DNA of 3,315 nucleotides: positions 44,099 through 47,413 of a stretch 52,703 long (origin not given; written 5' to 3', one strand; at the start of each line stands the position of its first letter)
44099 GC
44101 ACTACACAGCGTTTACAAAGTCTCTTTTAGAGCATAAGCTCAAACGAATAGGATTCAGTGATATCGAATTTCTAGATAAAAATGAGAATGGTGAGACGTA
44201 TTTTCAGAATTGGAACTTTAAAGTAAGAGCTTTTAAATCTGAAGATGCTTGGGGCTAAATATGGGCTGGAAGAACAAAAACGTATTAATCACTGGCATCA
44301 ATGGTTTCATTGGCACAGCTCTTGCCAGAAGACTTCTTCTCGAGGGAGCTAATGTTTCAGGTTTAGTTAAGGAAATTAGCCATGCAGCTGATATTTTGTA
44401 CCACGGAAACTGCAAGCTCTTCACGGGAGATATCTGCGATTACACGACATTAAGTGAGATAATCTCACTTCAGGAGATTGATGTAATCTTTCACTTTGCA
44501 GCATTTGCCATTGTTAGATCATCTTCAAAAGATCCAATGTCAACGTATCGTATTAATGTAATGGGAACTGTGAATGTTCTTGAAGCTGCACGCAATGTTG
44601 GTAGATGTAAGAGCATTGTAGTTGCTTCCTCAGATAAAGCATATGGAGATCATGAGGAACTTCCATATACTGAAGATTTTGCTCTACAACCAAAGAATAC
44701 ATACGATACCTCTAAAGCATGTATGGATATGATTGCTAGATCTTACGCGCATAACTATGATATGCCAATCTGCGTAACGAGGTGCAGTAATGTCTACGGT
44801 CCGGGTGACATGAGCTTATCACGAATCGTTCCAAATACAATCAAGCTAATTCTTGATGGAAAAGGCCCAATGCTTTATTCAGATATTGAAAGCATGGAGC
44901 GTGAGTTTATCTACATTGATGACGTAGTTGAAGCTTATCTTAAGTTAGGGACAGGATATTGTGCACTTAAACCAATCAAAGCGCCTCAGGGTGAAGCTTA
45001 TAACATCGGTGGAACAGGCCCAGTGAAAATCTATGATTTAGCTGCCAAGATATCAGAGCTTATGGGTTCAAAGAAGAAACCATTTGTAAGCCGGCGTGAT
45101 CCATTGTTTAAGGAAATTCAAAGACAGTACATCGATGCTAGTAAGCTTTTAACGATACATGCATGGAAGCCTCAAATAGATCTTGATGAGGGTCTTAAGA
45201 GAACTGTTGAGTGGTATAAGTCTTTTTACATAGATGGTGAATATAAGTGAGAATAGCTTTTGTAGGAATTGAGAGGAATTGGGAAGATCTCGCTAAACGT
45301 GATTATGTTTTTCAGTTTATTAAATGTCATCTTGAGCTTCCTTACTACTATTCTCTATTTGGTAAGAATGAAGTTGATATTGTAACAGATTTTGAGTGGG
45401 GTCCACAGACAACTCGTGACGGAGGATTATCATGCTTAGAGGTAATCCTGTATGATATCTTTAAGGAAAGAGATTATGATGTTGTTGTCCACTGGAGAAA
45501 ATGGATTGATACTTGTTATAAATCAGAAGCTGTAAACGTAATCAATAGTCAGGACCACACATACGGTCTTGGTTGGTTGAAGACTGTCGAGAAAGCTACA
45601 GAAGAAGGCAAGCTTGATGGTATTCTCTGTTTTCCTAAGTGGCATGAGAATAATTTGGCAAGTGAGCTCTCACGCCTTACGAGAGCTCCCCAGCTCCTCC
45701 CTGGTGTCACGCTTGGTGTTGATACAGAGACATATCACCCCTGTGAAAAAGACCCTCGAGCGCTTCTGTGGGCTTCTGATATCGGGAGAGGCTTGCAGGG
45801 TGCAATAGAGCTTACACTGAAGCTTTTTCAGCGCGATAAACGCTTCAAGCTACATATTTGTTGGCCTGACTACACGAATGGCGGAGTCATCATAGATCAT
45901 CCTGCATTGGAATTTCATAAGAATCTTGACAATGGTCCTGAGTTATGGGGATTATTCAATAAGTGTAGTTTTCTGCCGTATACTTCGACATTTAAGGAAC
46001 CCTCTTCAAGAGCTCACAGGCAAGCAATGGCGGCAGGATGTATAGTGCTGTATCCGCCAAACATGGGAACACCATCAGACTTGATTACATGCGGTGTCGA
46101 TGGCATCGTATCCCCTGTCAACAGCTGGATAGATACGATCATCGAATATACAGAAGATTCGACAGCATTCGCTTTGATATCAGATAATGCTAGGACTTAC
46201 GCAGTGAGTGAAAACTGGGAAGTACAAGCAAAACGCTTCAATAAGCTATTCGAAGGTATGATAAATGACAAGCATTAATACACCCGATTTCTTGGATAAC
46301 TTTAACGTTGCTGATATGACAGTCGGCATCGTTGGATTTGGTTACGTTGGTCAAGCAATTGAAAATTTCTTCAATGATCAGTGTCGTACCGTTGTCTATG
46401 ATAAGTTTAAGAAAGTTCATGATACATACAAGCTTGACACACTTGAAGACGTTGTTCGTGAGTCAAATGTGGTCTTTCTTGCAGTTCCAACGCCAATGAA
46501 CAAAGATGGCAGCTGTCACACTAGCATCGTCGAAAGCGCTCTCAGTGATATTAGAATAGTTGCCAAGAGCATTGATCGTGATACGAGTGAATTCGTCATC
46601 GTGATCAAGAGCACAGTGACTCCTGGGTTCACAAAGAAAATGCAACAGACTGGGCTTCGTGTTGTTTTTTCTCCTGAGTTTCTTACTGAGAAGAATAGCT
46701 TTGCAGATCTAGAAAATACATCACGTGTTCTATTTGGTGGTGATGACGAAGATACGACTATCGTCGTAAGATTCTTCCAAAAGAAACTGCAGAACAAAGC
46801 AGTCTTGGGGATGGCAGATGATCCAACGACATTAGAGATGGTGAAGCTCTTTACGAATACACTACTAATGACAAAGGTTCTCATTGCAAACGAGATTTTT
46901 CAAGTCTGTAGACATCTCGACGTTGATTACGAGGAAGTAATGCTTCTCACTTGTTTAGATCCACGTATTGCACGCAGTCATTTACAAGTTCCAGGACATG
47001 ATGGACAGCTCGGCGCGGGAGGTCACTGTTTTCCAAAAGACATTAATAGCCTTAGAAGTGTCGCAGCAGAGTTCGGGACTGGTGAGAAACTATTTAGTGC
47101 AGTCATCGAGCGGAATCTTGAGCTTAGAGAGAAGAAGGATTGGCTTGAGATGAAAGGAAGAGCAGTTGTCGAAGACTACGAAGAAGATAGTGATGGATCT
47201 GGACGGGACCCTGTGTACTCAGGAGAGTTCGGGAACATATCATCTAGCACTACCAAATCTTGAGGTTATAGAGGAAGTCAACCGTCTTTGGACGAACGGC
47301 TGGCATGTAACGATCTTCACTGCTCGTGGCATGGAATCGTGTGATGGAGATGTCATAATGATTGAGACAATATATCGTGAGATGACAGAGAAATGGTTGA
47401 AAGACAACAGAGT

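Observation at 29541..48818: About 20-kb glycan-modification island including a phage-encoded ADP-heptose pathway, a B12-radical-SAM enzyme and GT9-methyltransferase fusion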

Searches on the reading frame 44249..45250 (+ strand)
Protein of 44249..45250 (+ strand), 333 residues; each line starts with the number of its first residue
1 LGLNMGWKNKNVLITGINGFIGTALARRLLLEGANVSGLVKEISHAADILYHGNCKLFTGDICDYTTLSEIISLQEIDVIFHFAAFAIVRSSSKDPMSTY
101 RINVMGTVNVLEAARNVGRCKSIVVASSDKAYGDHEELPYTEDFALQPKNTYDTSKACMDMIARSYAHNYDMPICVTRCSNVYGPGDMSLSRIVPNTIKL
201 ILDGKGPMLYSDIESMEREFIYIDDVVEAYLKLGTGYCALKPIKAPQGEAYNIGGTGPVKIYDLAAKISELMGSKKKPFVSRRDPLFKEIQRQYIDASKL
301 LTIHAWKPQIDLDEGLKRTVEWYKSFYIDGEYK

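Call 5: search_protein_families(library=pfam, proteins=[window:44249-45250:+], max_evalue=0.01)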
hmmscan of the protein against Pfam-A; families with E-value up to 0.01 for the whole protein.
window:44249-45250:+ (333 aa): 10 families
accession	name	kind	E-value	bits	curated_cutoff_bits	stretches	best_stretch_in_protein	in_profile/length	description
PF16363.11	GDP_Man_Dehyd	-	5.6e-59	200.7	27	1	13-319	1-332/332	GDP-mannose 4,6 dehydratase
PF01370.27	Epimerase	-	3.5e-53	180.9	20.9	1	12-254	1-240/240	NAD dependent epimerase/dehydratase family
PF02719.21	Polysacc_synt_2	-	3.4e-20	72.9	20.2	1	12-277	1-252/293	Polysaccharide biosynthesis protein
PF01073.25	3Beta_HSD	-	4.1e-20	72.4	22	1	13-277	1-273/280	3-beta hydroxysteroid dehydrogenase/isomerase family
PF04321.23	RmlD_sub_bind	-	1.4e-18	67.4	27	1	11-187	2-156/287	RmlD substrate binding domain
PF07993.18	NAD_binding_4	-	1.6e-15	57.4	20.1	1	75-199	87-227/258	Male sterility protein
PF13460.12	NAD_binding_10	-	5.5e-08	33.3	27.2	1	16-139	1-110/184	NAD(P)H-binding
PF00106.31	adh_short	-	3e-05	24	26.6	1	10-131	1-139/195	short chain dehydrogenase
PF13561.12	adh_short_C2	-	0.00084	19.4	27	1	21-170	8-161/236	Enoyl-(Acyl carrier protein) reductase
PF05368.20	NmrA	-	0.0034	17.5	27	1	9-84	2-77/298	NmrA-like family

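Call 6: search_protein_families(library=ncbifam, proteins=[window:44249-45250:+], max_evalue=0.01)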
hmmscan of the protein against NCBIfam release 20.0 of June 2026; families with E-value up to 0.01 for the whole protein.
window:44249-45250:+ (333 aa): 55 families (the best 25 are shown)
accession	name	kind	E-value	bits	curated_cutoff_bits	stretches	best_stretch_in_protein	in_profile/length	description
TIGR02622.1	CDP_4_6_dhtase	equivalog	5.3e-53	180.4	278.45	1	7-331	2-338/352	CDP-glucose 4,6-dehydratase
TIGR01181.1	dTDP_gluc_dehyt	equivalog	9.1e-51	172.8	365.1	1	12-324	2-312/321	dTDP-glucose 4,6-dehydratase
TIGR04180.1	EDH_00030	hypoth_equivalog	8.6e-44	149.8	475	1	12-310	1-296/297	NAD-dependent 4,6-dehydratase LegB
TIGR01179.1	galE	equivalog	1.5e-33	116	262.3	1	11-185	1-179/332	UDP-glucose 4-epimerase GalE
NF007582.0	PRK10217.1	equivalog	4.7e-33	114.7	698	1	10-324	2-332/355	dTDP-glucose 4,6-dehydratase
NF007490.0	PRK10084.1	subfamily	9.6e-32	110.3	649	1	12-324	3-335/361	dTDP-glucose 4,6-dehydratase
NF011728.1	PRK15181.1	equivalog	5.1e-29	101.4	760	1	9-324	15-338/348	Vi polysaccharide biosynthesis UDP-N-acetylglucosaminuronic acid C-4 epimerase TviC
TIGR02197.1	heptose_epim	equivalog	8.5e-25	87.6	274.6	1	12-324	1-314/316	ADP-glyceromanno-heptose 6-epimerase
NF042423.1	oxyalk_red_Shew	equivalog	4.7e-21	75.2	580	1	8-283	7-265/331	2-alkyl-3-oxoalkanoate reductase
NF043036.1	ErythonDh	equivalog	6.9e-21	74.8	325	1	11-167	2-164/321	D-erythronate dehydrogenase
TIGR03466.1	HpnA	hypoth_equivalog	1.6e-20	73.3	367.65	1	11-276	2-250/327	hopanoid-associated sugar epimerase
NF007956.0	PRK10675.1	subfamily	8.4e-20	71.2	394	1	11-166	2-163/338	UDP-glucose 4-epimerase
NF042422.1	oxyalk_red_OleD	equivalog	2.2e-18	66.7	580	1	11-278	2-253/329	2-alkyl-3-oxoalkanoate reductase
NF008872.0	PRK11908.1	equivalog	2.3e-18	66.3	294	1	10-325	2-337/349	bifunctional UDP-4-keto-pentose/UDP-xylose synthase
TIGR01472.1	gmd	equivalog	1.8e-17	63.6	415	1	11-229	2-234/342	GDP-mannose 4,6-dehydratase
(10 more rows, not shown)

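Call 24: search_solved_structures(query=window:44249-45250:+, max_evalue=1e-10)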
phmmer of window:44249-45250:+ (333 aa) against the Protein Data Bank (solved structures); distinct sequences matched with E-value up to 1e-10: 91 (the best 60 are shown).
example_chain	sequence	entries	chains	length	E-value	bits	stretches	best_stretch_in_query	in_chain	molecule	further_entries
6bi4_A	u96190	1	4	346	1.8e-37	132.4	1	10-324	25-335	dTDP-glucose 4,6-dehydratase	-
5u4q_A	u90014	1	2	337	1.4e-36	129.5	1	12-327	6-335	dTDP-glucose 4,6-dehydratase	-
7ys8_A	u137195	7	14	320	1.7e-32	116.1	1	12-329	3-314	UDP-glucose 4-epimerase | UDP-glucose 4-epimerase along with EC 5.1.3.2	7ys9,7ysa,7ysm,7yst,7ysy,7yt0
6vlo_A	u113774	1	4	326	3.1e-32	115.2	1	8-324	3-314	Putative dTDP-D-glucose 4,6-dehydratase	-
8shh_A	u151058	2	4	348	1.7e-30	109.5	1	11-325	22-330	dTDP-glucose 4,6-dehydratase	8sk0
8vr2_A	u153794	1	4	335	2e-30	109.2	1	9-324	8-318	NAD-dependent epimerase/dehydratase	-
1bxk_A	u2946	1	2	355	4e-30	108.3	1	11-324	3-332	PROTEIN (DTDP-GLUCOSE 4,6-DEHYDRATASE)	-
8du1_A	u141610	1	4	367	4.1e-29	105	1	9-324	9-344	dTDP-glucose 4,6-dehydratase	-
2hun_A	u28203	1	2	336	9.1e-29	103.8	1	11-324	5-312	336aa long hypothetical dTDP-glucose 4,6-dehydratase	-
4zrm_A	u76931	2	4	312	9.1e-29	103.8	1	9-324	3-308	UDP-glucose 4-epimerase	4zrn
1g1a_A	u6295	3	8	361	1.2e-28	103.5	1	12-324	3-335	DTDP-D-GLUCOSE 4,6-DEHYDRATASE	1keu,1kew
1rkx_A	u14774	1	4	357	2.6e-28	102.3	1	4-326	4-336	CDP-glucose-4,6-dehydratase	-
1r66_A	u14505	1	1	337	9.2e-28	100.5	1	12-324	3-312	TDP-glucose-4,6-dehydratase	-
1r6d_A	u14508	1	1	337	4.3e-27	98.3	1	12-324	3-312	TDP-glucose-4,6-dehydratase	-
1wvg_A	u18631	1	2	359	7.8e-27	97.5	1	7-330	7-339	CDP-glucose 4,6-dehydratase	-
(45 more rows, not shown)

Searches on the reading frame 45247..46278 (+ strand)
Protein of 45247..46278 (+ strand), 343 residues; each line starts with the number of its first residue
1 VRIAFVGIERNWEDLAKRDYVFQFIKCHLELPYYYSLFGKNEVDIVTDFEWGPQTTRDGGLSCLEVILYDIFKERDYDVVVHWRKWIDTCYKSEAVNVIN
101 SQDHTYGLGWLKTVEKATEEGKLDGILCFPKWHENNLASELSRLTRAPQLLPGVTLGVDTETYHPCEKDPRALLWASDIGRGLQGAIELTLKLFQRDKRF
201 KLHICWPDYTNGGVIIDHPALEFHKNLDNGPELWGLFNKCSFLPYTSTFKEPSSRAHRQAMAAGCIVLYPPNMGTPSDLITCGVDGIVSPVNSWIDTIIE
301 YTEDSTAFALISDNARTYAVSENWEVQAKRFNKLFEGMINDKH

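Call 5: search_protein_families(library=pfam, proteins=[window:45247-46278:+], max_evalue=0.01)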
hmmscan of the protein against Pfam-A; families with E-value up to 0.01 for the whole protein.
window:45247-46278:+ (343 aa): 0 families

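Call 6: search_protein_families(library=ncbifam, proteins=[window:45247-46278:+], max_evalue=0.01)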
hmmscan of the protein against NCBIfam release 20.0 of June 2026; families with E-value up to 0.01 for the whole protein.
window:45247-46278:+ (343 aa): 0 families

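Call 48: find_related_loci(query=A1, collection=viral_contigs, flank=10000)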
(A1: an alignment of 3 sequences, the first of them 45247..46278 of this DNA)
Query A1 (343 aa) in viral_contigs; peptide patterns used: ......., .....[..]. (x = any residue, [..] = any of these).
48 stretches matched a pattern; 12 encode a relative of the query (tblastn E <= 1e-3); 12 distinct loci.
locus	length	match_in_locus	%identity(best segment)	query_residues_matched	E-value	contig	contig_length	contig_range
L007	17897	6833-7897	62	1-343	4e-148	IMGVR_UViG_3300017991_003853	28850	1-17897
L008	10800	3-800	61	80-341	2e-111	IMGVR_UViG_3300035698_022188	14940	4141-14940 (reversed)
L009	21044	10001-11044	47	1-336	2e-95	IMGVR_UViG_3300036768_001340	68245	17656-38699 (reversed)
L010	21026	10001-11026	45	1-335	1e-90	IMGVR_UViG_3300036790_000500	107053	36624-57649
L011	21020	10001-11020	47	1-337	3e-89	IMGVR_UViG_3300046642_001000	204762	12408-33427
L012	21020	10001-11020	47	1-337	3e-89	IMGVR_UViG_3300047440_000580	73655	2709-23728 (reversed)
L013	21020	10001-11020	47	1-337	3e-89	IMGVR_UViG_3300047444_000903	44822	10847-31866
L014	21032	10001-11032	44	1-336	1e-91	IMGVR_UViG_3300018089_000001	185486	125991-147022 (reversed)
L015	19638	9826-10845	45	1-337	5e-86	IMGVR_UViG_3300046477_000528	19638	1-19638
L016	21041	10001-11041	50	1-343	2e-99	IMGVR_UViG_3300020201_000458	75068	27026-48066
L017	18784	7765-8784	47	1-337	3e-89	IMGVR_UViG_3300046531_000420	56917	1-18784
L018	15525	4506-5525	47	1-337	3e-89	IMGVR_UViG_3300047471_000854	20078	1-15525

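Call 49: find_related_loci(query=A1, collection=metagenome_contigs, flank=10000)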
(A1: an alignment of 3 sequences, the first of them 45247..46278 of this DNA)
Query A1 (343 aa) in metagenome_contigs; peptide patterns used: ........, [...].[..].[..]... (x = any residue, [..] = any of these).
188 stretches matched a pattern; 5 encode a relative of the query (tblastn E <= 1e-3); 5 distinct loci.
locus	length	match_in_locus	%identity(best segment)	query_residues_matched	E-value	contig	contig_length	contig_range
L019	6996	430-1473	57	1-341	5e-135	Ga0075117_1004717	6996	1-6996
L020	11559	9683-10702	56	1-336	2e-126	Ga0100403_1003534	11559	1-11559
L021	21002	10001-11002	53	1-340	1e-104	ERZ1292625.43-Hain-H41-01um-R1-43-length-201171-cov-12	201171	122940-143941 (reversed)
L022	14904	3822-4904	40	1-338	8e-82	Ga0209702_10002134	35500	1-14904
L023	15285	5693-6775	40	1-338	8e-82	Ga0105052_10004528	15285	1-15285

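Call 79: search_protein_families(library=pfam, proteins=[window:45247-46278:+], max_evalue=5)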
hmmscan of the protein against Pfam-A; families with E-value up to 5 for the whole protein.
window:45247-46278:+ (343 aa): 0 families

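Call 84: predict_structure(protein=window:45247-46278:+)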
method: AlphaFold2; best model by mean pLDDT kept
length: 343 residues; sequences in the alignment: 1
mean_pLDDT: 32.0   pTM: 0.20
mean pLDDT of the five models: 32.0, 28.5, 26.4, 24.2, 24.1
residues with pLDDT >= 90: 0; 70-90: 0; 50-70: 0; < 50: 343
segments of 3 or more residues with pLDDT < 50: 1-343
pLDDT, mean of each block of 10 residues (from residue 1): 26 34 28 27 30 29 33 33 28 28 27 28 29 34 33 29 28 31 40 36 31 27 29 31 28 40 37 36 31 34 37 34 43 40 36
secondary structure, 60 per line:
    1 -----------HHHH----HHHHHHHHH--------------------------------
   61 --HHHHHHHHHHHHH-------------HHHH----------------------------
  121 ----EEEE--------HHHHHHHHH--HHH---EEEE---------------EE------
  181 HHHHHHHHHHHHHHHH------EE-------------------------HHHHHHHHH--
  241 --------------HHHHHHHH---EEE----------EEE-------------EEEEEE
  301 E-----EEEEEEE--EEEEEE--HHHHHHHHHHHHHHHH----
elements in order: H12-15 H20-28 H63-75 H89-92 E125-128 H137-145 E154-157 H181-196 H230-238 H255-262 E266-268 E279-281 E295-301 E307-313 E316-321 H324-339

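Call 89: search_solved_structures(query=A4, max_evalue=10, show_alignments=2)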
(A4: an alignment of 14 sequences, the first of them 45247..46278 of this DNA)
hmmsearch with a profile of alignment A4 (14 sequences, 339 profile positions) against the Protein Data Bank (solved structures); distinct sequences matched with E-value up to 10: 5.
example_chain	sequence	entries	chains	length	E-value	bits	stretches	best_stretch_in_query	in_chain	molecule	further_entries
4xso_B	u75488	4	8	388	0.00015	24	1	209-321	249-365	Alr3699 protein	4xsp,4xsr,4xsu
3c4q_A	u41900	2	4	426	0.014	17.6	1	234-336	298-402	Predicted glycosyltransferases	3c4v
3c48_A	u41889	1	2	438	0.015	17.5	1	234-336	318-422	Predicted glycosyltransferases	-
9lp6_A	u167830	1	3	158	0.42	12.7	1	69-145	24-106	Phenolic acid decarboxylase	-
8adx_A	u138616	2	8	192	0.96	11.5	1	68-143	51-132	Phenolic acid decarboxylase N55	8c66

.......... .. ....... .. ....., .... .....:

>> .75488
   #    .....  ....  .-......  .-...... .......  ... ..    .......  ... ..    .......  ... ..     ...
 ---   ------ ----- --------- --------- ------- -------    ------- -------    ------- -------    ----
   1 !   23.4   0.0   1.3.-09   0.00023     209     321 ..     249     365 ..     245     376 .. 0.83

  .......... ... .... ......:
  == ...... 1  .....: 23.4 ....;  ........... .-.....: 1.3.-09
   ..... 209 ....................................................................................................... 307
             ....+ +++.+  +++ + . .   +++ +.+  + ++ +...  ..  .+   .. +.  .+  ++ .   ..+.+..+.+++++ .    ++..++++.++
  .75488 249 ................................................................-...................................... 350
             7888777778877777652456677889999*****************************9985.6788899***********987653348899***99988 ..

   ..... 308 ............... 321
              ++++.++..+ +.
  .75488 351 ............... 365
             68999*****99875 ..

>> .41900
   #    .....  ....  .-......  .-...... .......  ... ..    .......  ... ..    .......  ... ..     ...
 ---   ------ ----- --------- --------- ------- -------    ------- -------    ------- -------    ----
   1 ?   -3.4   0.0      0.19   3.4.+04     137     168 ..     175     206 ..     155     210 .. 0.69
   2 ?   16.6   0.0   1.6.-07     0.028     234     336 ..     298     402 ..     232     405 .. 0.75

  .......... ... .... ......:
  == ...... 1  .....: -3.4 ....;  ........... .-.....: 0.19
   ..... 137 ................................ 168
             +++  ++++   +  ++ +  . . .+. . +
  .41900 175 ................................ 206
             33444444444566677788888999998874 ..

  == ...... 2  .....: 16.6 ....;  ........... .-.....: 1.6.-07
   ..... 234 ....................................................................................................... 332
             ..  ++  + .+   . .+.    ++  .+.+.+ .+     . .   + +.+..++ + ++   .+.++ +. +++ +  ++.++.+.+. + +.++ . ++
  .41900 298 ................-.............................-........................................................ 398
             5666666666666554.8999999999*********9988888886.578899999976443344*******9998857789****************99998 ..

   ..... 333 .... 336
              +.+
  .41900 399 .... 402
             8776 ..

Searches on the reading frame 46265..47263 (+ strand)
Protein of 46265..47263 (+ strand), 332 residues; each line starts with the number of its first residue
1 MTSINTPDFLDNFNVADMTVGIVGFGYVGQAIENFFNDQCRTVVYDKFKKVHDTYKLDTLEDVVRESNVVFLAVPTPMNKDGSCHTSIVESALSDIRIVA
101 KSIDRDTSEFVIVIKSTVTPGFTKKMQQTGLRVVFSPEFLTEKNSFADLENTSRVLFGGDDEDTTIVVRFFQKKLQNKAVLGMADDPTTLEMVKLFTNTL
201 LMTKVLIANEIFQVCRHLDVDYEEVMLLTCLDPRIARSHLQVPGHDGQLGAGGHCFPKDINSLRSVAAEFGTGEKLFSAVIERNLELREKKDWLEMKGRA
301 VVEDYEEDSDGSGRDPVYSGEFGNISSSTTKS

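Call 5: search_protein_families(library=pfam, proteins=[window:46265-47263:+], max_evalue=0.01)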
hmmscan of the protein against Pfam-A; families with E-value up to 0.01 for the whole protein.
window:46265-47263:+ (332 aa): 4 families
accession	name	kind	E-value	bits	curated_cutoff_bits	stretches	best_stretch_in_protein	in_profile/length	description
PF00984.24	UDPG_MGDP_dh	-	6.5e-20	71.5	25.4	1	191-284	4-92/94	UDP-glucose/GDP-mannose dehydrogenase family, central domain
PF03721.20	UDPG_MGDP_dh_N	-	2.9e-19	69.8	27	1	60-165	70-181/187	UDP-glucose/GDP-mannose dehydrogenase family, NAD binding domain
PF02826.25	2-Hacid_dh_C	-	1.1e-07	31.8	25.1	1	13-76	32-101/178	D-isomer specific 2-hydroxyacid dehydrogenase, NAD binding domain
PF03807.23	F420_oxidored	-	0.0082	17.2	21.6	0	19-80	1-73/94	NADP oxidoreductase coenzyme F420-dependent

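Call 6: search_protein_families(library=ncbifam, proteins=[window:46265-47263:+], max_evalue=0.01)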
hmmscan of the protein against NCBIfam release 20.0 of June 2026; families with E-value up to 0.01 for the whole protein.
window:46265-47263:+ (332 aa): 20 families
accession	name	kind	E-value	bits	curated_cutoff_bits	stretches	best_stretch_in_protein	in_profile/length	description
TIGR03026.1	NDP-sugDHase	subfamily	1.7e-47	162.2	189.8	1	60-287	70-296/413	nucleotide sugar dehydrogenase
NF041297.1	UDPGDh_AglM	equivalog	8.1e-38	130.4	670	1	58-285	66-298/429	UDP-glucose 6-dehydrogenase AglM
NF047673.2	TeichurnBiosyTuaD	equivalog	2.1e-27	96.3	700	1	59-289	70-295/439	UDP-glucose 6-dehydrogenase TuaD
NF011631.0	PRK15057.1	equivalog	8.5e-25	87.7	757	1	49-293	57-286/388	UDP-glucose 6-dehydrogenase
NF040825.1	UDPMaNacDH_Arch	equivalog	2.5e-20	72.7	750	1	49-271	56-275/418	UDP-N-acetyl-D-mannosamine dehydrogenase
NF008286.0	PRK11064.1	equivalog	2e-10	39.8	459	1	65-257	74-268/420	UDP-N-acetyl-D-mannosamine dehydrogenase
NF000492.1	vanH_gen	exception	4.9e-06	25.8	540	1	15-76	139-199/312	D-lactate dehydrogenase VanH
NF000371.1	vanH_Agroup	exception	1.6e-05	24.3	700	1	15-76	144-204/322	VanH-A/VanH-Pt family D-lactate dehydrogenase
NF006374.0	PRK08605.1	subfamily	3.3e-05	23.1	356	1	15-77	144-211/332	D-lactate dehydrogenase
NF011966.0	PRK15438.1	equivalog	6.9e-05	22.1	687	1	11-87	110-186/378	4-phosphoerythronate dehydrogenase PdxB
NF001309.0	PRK00257.1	equivalog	7.2e-05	21.9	434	1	10-86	109-185/379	4-phosphoerythronate dehydrogenase PdxB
NF000151.1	vanH-Ac1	exception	0.00025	20.5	750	1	15-76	175-235/351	D-lactate dehydrogenase VanH-Ac1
NF009714.1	PRK13243.1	equivalog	0.00029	20.3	455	1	10-80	143-216/332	glyoxylate reductase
NF041369.1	Dhydh_Halo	equivalog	0.00046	19.5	400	1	6-91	121-211/305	D-2-hydroxyacid dehydrogenase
NF000004.1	vanH-D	exception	0.00059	19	550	1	15-76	145-205/323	D-lactate dehydrogenase VanH-D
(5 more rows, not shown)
